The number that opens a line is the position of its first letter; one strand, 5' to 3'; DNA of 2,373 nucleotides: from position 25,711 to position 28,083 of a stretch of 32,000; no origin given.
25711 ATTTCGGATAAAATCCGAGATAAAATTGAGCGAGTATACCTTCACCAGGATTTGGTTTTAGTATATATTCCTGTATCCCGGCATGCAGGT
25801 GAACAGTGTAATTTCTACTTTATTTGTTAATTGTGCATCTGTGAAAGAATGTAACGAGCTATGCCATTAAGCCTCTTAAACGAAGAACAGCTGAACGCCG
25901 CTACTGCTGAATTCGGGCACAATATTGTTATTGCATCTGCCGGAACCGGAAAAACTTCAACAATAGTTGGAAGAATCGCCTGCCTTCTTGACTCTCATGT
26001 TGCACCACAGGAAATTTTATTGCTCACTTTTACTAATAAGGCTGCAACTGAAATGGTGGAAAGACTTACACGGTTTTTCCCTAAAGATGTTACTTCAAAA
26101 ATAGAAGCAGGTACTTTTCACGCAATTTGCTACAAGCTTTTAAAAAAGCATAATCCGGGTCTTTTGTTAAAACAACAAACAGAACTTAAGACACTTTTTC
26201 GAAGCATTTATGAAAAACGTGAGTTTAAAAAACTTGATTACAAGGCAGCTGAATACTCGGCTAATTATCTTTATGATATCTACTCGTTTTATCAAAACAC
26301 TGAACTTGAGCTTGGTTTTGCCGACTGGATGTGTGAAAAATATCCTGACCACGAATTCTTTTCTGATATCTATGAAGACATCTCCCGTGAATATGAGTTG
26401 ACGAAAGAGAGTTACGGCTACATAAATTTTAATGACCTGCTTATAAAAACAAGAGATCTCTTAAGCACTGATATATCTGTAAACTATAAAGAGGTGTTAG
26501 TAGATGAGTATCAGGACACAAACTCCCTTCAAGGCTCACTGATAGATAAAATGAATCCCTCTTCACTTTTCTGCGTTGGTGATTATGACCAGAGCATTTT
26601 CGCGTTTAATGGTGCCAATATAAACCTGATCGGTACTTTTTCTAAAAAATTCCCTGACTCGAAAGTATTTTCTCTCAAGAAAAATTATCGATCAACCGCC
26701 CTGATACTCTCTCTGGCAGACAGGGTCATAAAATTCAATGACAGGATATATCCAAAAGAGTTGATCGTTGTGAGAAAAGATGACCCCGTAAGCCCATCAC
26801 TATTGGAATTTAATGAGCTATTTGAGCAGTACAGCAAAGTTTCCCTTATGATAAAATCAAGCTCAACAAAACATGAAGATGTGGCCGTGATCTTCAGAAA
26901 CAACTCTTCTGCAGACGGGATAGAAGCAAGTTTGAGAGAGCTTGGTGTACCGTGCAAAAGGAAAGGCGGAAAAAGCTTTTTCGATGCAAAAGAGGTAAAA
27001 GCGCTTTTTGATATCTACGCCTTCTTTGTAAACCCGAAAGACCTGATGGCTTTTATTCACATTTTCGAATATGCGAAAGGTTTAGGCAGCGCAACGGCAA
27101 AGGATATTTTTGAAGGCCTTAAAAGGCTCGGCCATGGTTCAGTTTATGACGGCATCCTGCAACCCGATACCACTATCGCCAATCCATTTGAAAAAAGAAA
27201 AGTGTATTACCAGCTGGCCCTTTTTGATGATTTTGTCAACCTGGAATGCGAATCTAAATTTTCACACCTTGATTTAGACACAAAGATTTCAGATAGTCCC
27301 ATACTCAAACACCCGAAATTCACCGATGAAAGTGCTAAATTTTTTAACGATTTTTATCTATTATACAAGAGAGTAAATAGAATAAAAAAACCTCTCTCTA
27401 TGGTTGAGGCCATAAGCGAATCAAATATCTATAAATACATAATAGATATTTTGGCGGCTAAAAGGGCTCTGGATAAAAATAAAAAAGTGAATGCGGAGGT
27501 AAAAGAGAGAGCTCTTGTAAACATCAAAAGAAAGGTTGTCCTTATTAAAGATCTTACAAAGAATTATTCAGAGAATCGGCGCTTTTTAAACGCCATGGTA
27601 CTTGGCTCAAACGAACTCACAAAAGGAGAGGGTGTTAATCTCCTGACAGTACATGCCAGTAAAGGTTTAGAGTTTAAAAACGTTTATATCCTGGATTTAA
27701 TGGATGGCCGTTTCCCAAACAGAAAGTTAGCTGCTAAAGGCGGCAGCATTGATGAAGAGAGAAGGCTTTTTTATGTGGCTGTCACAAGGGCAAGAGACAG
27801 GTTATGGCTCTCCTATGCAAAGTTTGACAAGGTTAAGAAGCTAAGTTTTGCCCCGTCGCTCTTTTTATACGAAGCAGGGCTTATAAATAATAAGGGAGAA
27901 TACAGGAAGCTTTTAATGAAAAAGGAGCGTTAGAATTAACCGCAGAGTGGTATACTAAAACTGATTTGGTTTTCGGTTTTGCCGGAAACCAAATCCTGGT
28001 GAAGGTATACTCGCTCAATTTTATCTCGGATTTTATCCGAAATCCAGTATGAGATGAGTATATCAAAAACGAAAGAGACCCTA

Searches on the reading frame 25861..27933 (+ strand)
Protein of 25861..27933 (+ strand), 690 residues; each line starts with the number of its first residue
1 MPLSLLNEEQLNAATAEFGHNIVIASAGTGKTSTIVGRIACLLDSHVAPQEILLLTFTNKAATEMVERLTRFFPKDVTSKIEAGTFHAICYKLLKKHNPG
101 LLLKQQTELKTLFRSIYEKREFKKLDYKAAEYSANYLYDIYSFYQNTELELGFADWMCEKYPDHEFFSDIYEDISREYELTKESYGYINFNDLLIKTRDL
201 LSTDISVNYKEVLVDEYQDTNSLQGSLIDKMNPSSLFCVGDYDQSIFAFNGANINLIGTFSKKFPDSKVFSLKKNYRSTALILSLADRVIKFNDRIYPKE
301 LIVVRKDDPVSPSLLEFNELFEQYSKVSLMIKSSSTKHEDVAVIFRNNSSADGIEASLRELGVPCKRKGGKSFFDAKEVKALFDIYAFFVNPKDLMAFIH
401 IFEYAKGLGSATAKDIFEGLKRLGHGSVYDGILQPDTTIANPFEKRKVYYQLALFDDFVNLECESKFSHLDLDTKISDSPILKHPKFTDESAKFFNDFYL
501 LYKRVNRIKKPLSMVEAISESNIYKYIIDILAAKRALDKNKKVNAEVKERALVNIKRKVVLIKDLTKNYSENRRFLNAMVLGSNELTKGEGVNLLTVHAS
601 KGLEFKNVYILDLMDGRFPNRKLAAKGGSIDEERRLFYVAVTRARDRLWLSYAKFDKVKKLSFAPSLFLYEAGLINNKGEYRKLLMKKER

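Call 62: search_protein_families(library=pfam, proteins=[window:25861-27933:+], max_evalue=0.001)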
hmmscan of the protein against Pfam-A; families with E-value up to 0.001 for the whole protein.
window:25861-27933:+ (690 aa): 6 families
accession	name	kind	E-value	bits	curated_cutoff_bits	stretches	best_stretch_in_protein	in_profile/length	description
PF00580.27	UvrD-helicase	-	1.4e-56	192.6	23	1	6-265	1-271/271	UvrD/REP helicase N-terminal domain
PF13361.12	UvrD_C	-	3e-52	178.6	25.6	1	271-654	2-349/350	UvrD-like helicase C-terminal domain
PF13245.12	AAA_19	-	1.8e-20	73.9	25.1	1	20-249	13-133/134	AAA domain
PF13538.12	UvrD_C_2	-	1.5e-10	41.2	27.4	1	594-650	4-51/52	UvrD-like helicase C-terminal domain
PF01443.25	Viral_helicase1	-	3e-07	31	21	0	583-648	168-224/228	Viral superfamily 1 RNA helicase core domain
PF13086.12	AAA_11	-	1.6e-05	25.2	27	1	6-73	2-75/257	AAA domain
